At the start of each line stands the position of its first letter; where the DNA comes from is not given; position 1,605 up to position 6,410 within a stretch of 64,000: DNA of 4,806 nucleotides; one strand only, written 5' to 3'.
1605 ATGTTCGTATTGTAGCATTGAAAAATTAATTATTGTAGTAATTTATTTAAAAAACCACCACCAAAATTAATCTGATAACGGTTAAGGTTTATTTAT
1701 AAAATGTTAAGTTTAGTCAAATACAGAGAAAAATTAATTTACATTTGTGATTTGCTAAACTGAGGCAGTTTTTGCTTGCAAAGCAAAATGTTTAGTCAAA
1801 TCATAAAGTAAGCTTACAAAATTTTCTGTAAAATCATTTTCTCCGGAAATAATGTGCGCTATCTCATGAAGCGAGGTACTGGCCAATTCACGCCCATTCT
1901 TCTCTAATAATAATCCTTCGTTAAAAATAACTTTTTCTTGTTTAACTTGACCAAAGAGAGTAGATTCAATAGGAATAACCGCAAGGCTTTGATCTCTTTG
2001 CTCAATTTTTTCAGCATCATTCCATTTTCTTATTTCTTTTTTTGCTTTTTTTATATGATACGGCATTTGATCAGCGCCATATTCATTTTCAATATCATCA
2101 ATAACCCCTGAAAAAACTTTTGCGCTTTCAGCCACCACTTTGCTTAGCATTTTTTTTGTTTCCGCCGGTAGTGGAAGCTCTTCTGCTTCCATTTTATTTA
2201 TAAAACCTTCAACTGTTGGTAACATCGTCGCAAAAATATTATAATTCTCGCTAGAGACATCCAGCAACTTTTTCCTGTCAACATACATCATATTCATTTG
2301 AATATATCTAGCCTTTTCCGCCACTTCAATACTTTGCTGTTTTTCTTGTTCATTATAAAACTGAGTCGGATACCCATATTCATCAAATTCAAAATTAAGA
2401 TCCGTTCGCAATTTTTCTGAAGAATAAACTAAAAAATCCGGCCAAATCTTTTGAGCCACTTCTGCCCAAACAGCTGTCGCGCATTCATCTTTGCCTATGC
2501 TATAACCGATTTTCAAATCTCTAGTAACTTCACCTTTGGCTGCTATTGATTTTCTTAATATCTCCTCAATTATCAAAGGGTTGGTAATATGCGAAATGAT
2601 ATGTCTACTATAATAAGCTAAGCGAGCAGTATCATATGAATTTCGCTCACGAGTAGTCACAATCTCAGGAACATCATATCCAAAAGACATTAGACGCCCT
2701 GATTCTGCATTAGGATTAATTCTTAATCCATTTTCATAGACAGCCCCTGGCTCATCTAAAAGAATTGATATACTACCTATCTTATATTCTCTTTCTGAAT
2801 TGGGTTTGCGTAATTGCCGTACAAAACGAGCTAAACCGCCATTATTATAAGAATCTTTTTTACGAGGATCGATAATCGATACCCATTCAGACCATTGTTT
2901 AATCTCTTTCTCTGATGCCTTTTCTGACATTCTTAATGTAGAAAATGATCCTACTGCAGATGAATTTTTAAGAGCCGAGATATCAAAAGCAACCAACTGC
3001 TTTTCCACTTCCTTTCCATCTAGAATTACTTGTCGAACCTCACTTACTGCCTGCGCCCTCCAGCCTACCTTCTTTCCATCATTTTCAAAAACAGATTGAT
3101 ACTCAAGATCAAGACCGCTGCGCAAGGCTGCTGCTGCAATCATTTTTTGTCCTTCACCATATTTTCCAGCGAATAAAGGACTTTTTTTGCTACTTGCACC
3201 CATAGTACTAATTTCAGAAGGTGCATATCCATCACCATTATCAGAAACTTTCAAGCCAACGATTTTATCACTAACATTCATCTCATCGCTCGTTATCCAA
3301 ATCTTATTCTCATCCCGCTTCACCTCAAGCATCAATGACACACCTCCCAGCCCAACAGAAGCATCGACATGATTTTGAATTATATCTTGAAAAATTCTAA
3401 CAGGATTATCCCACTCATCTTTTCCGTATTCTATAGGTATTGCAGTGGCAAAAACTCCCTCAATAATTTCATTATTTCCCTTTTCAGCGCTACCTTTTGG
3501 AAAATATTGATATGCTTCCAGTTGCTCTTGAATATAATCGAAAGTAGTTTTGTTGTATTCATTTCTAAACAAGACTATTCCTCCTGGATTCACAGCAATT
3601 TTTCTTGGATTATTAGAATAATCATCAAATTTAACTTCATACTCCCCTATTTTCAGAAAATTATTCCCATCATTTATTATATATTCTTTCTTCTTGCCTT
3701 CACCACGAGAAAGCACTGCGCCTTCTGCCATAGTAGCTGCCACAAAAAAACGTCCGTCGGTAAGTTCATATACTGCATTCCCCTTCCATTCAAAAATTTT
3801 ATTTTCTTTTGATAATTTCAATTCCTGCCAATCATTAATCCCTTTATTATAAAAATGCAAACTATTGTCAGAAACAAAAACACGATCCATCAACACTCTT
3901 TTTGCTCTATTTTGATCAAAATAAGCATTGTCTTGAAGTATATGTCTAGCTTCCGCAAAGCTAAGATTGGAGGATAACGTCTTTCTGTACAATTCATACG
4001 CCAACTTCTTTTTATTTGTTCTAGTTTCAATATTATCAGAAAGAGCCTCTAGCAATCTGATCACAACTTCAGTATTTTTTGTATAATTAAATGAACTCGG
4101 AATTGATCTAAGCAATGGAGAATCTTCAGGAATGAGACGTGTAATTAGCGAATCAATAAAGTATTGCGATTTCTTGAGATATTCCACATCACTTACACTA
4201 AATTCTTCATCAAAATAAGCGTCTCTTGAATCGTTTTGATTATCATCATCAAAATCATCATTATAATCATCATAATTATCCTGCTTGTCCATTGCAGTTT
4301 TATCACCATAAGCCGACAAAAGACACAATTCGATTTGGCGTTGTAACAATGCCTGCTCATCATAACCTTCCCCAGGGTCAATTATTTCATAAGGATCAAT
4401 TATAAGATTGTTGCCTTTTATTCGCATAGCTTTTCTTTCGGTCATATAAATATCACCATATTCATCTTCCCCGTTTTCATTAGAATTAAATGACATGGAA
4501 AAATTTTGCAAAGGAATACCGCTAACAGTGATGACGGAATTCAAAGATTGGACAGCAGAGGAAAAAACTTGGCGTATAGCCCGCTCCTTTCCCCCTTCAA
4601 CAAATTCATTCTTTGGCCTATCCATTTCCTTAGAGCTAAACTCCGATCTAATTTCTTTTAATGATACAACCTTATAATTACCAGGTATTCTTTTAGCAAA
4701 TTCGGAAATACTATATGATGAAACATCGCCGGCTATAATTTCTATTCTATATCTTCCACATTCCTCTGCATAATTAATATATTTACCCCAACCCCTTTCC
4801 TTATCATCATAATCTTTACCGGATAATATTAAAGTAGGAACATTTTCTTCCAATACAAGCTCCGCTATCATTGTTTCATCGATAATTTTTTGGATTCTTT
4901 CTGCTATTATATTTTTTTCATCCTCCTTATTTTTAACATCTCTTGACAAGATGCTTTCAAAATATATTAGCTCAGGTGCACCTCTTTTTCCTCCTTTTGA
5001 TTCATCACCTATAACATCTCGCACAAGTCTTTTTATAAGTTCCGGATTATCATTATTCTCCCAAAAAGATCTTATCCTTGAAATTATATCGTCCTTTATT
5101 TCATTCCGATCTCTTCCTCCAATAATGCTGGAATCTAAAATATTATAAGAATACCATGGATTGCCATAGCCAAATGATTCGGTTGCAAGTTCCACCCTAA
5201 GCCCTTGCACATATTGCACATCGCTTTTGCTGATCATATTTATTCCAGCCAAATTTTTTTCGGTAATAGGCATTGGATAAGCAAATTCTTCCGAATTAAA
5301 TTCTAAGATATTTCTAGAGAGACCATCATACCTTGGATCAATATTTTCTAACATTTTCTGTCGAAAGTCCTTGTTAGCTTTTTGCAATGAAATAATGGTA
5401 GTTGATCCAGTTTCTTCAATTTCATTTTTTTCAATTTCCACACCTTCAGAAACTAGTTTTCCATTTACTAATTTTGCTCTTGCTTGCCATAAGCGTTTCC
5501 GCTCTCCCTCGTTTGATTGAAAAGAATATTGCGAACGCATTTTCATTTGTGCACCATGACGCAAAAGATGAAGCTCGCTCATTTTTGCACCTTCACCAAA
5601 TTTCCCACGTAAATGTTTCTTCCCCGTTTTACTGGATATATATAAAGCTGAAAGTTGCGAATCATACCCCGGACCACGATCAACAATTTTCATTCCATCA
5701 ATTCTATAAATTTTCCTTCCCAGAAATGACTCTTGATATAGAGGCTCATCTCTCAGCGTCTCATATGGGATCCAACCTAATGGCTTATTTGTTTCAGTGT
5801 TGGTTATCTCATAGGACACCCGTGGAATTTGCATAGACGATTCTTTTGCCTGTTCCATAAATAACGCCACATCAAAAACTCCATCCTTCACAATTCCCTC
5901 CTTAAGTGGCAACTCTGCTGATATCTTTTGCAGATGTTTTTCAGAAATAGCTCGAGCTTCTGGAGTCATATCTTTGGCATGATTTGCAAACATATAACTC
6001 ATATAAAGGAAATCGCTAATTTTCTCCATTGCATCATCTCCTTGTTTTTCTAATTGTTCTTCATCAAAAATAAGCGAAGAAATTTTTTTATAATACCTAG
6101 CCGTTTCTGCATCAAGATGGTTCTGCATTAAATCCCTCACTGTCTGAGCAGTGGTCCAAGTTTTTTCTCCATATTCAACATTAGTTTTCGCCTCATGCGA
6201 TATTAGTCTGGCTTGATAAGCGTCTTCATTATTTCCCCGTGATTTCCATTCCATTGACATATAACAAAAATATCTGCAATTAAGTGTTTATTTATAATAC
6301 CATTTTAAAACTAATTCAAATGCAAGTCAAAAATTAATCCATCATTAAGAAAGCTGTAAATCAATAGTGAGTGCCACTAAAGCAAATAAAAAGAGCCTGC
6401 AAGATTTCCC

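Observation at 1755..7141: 1501-aa tandem GHKL (Hsp90/MORC-like) ATPase with C-terminal HExxH, adjacent to a secreted trypsin-like protease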

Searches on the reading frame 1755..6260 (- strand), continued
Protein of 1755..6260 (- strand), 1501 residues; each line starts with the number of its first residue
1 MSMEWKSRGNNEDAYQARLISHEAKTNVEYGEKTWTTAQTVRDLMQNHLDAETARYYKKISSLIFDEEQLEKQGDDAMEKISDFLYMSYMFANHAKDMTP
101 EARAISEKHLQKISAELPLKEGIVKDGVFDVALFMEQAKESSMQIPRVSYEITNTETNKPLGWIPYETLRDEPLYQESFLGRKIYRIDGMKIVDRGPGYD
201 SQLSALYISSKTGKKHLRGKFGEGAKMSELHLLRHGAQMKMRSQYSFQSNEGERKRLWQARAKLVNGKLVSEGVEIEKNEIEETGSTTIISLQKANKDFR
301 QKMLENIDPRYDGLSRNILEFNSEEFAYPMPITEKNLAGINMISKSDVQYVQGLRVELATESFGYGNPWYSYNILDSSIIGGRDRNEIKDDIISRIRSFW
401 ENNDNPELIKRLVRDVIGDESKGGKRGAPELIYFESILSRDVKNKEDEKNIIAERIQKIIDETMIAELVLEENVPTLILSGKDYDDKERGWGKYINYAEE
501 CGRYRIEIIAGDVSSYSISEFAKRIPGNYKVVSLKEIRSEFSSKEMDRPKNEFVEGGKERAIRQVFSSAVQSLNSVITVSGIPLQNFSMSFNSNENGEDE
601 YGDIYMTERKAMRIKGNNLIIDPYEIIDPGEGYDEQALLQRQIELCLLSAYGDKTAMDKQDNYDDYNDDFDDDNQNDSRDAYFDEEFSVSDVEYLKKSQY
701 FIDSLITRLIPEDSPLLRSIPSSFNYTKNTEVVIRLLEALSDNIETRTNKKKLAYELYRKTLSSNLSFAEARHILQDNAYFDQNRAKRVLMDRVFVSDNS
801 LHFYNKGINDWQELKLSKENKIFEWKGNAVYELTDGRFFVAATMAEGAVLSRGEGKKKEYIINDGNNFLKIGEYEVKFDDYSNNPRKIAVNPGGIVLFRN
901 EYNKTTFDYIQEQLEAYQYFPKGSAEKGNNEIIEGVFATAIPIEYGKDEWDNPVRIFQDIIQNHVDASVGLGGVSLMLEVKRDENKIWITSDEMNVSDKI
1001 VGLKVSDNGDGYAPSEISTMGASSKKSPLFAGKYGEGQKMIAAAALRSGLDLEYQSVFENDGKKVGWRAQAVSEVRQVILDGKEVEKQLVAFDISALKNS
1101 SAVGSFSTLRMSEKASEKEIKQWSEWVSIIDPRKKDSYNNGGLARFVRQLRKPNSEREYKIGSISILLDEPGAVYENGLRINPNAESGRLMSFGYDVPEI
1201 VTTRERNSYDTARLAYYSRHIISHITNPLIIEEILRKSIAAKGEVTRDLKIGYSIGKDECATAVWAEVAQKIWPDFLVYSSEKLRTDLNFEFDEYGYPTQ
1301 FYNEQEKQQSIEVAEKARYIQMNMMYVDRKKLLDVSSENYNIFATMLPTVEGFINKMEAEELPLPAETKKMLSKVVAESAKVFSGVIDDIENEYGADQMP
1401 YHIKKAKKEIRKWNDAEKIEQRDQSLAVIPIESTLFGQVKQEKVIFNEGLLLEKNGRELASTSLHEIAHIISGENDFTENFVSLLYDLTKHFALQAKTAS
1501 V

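Call 105: find_homologous_proteins(query=A8, max_evalue=0.00001)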
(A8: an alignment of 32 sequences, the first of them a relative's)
Query A8 (32 sequences) (446 aa, profile of the alignment): 132 proteins with E <= 0.00001 among 8000 candidates; the best 120 are listed.
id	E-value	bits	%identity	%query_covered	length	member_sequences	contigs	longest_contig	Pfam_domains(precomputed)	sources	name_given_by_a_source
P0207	2.2e-162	559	38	97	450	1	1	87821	PF25856.2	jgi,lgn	jgi:hypothetical protein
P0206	2.2e-159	549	39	97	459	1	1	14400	PF25856.2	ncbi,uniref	ncbi:hypothetical protein [Desulfofundulus sp.]|uniref:hypothetical protein n=1 Tax=Desulfofundulus 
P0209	5.8e-159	548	38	97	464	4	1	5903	PF25856.2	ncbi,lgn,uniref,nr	ncbi:hypothetical protein SAMN02745218_02969 [Desulfofundulus australicus DSM 11792]|uniref:MPN635 N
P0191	1.4e-157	543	44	97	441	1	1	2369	PF25856.2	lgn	-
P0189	3.0e-149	516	100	100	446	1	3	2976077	PF25856.2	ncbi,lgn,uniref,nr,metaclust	ncbi:hypothetical protein MTAT_19750 [Moorella thermoacetica]|uniref:Uncharacterized protein n=1 Tax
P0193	5.6e-149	515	43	97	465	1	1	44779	PF25856.2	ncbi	ncbi:MAG: hypothetical protein ACPLRW_06625 [Moorellales bacterium]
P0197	3.0e-148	513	40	97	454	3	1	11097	PF25856.2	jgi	-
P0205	4.4e-147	509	39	95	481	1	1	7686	PF25856.2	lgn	-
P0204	6.2e-146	505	40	99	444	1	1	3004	PF02518.32,PF13589.13,PF25856.2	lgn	-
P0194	2.6e-145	503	42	97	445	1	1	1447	PF25856.2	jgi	jgi:hypothetical protein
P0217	3.6e-145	502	32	95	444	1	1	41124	-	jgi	jgi:hypothetical protein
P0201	5.4e-145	502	40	97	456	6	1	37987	PF25856.2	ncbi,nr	ncbi:MAG: hypothetical protein QME87_09810 [Bacillota bacterium]|nr:hypothetical protein [Bacillota 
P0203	1.6e-144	500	41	97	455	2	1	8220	PF25856.2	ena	-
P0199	1.8e-144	500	39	99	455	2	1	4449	PF25856.2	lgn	-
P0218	4.7e-144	499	32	98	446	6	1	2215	PF25856.2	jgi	jgi:hypothetical protein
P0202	5.2e-144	499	40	97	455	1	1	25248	PF25856.2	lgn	-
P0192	1.0e-143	498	43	97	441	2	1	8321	PF25856.2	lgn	-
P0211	6.6e-143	495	36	100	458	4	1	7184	PF25856.2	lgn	-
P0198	1.2e-141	491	40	97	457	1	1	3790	PF25856.2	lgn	-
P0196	1.0e-139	484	41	97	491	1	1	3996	PF25856.2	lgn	-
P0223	6.2e-138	479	31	97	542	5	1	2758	PF25856.2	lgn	-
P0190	1.9e-137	477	79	100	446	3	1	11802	PF25856.2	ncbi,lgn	-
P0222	3.6e-137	476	26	95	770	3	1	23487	PF02518.32,PF13589.13,PF25856.2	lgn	-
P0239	3.8e-131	456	31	97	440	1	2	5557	PF25856.2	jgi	jgi:hypothetical protein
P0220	4.1e-131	456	33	97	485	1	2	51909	PF25856.2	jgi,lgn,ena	-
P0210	5.3e-129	449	38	96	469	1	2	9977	PF02518.32,PF25856.2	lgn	-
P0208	6.4e-128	446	38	96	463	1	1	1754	PF02518.32,PF25856.2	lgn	-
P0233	2.6e-119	417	31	96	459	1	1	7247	PF25856.2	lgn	-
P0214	1.1e-118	415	39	87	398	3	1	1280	PF25856.2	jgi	jgi:hypothetical protein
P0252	1.4e-115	405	28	93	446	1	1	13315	PF25856.2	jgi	jgi:hypothetical protein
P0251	1.6e-114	401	31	95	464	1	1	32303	PF25856.2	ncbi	-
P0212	3.2e-114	400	39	97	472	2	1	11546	PF25856.2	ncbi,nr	ncbi:MAG: hypothetical protein NUW23_12485 [Firmicutes bacterium]|nr:hypothetical protein [Bacillota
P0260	1.0e-108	382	25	95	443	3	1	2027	PF25856.2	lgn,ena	-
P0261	3.4e-106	374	26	96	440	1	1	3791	PF25856.2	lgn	-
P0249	3.8e-106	374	29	97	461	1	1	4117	PF25856.2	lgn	-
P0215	8.7e-105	369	44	65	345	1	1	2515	PF25856.2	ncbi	ncbi:MAG: hypothetical protein AB1816_11695, partial [Bacillota bacterium]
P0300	6.7e-83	297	27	51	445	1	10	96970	PF25856.2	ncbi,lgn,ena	-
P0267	3.7e-71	258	28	93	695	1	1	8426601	PF25856.2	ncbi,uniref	ncbi:hypothetical protein ACN27G_29120 [Plantactinospora sp. WMMB334]|uniref:hypothetical protein n=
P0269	3.9e-71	258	28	93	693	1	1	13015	PF25856.2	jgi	jgi:hypothetical protein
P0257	1.5e-70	257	27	95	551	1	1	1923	PF25856.2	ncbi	-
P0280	1.8e-70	256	27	97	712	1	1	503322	-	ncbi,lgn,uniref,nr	ncbi:hypothetical protein [Actinoplanes flavus]|uniref:Histidine kinase-, DNA gyrase B-, and HSP90-l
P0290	2.8e-70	256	27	91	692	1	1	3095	PF02518.32,PF25856.2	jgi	jgi:hypothetical protein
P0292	2.4e-67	246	27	96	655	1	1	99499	PF25856.2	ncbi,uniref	ncbi:hypothetical protein [Plantactinospora sp. CA-290183]|uniref:hypothetical protein n=1 Tax=Plant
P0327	1.9e-59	220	25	91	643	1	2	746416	PF25856.2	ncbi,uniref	ncbi:hypothetical protein ACIBSW_24900 [Actinoplanes sp. NPDC049668]|uniref:hypothetical protein n=1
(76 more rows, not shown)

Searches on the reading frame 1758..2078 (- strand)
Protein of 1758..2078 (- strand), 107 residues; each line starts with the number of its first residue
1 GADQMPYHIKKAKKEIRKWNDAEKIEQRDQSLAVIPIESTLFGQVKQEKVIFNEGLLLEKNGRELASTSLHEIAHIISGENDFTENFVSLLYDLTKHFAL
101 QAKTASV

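Call 37: search_solved_structures(query=A5, max_evalue=10, show_alignments=3)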
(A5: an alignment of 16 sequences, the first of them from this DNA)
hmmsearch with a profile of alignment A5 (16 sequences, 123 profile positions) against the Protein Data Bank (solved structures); distinct sequences matched with E-value up to 10: 2.
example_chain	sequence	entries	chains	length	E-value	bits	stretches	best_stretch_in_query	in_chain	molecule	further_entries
6mdw_A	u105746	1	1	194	0.031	17.3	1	57-94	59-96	SprT-like domain-containing protein Spartan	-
6mdx_A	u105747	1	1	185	0.1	15.6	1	58-94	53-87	SprT-like domain-containing protein Spartan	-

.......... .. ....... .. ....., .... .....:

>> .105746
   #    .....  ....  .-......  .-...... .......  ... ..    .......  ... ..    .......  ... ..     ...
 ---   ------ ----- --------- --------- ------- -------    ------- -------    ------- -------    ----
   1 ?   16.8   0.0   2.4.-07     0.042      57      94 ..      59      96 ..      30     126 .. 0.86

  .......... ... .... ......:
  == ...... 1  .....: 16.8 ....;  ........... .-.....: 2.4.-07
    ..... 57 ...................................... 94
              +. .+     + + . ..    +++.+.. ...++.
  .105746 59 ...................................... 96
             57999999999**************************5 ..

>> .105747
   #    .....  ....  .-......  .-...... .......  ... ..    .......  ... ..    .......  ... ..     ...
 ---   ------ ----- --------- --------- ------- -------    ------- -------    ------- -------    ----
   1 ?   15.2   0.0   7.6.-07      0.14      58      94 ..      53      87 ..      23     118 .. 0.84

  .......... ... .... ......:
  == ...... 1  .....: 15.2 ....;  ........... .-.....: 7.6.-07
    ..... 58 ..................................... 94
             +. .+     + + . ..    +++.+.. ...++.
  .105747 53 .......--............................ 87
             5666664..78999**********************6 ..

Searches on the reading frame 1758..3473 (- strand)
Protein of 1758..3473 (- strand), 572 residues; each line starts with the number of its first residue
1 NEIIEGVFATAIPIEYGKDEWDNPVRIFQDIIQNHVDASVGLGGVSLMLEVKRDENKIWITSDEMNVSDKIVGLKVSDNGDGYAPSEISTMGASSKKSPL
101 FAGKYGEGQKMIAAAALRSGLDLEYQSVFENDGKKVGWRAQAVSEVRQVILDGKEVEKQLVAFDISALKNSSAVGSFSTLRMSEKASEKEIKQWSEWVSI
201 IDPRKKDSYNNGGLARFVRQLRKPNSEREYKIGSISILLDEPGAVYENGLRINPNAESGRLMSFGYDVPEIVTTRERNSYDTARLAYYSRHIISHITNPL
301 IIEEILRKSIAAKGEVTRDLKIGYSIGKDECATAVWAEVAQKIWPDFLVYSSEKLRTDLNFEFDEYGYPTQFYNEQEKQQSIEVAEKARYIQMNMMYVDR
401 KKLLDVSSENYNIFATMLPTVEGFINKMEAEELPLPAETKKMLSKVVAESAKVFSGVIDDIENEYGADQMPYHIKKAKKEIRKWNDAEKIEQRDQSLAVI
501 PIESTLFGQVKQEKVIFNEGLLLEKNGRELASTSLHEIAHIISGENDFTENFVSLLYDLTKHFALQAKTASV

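Call 62: search_protein_representatives(protein=window:1758-3473:-)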
Query: 572 residues. Proteins with E-value up to 0.001 (for the whole library): 217; up to 1e-10: 133; up to 1e-30: 76. The best 150 are listed.
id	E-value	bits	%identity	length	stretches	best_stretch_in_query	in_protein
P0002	4.5e-229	777.8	57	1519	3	3-564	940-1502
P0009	3.1e-193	659.6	47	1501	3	3-564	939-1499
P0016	9.0e-174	595.3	46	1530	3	2-565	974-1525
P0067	2.1e-157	541.3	52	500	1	65-565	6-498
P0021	2.2e-154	531.4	44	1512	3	2-561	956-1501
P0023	9.3e-151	519.4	39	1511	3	9-561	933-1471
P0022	4.1e-148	510.7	44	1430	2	3-565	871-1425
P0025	8.3e-145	499.8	40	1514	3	2-567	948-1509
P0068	3.5e-115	402.0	40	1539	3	10-354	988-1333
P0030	1.7e-108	379.9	35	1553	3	5-560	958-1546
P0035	1.0e-102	360.9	33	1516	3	7-557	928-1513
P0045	3.0e-102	359.3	35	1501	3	4-561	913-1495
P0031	1.1e-101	357.5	34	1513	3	3-561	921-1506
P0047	1.6e-101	357.0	36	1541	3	4-562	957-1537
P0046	1.6e-101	356.9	33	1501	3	4-562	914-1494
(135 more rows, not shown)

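Call 87: search_protein_families(library=pfam, proteins=[window:1758-3473:-], max_evalue=10)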
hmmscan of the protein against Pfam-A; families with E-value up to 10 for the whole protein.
window:1758-3473:- (572 aa): 4 families
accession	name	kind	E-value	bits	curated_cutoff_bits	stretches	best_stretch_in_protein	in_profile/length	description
PF05369.18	MtmB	-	0.046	13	25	1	452-500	149-196/450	Monomethylamine methyltransferase MtmB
PF02518.31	HATPase_c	-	0.076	13.9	26.4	1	25-93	7-59/111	Histidine kinase-, DNA gyrase B-, and HSP90-like ATPase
PF10263.15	SprT-like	-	0.1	12.9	25.6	1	510-542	41-73/108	SprT-like family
PF12621.13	PHM7_ext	-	0.16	12.6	22.1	1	51-73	41-63/92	Extracellular tail, of 10TM putative phosphate transporter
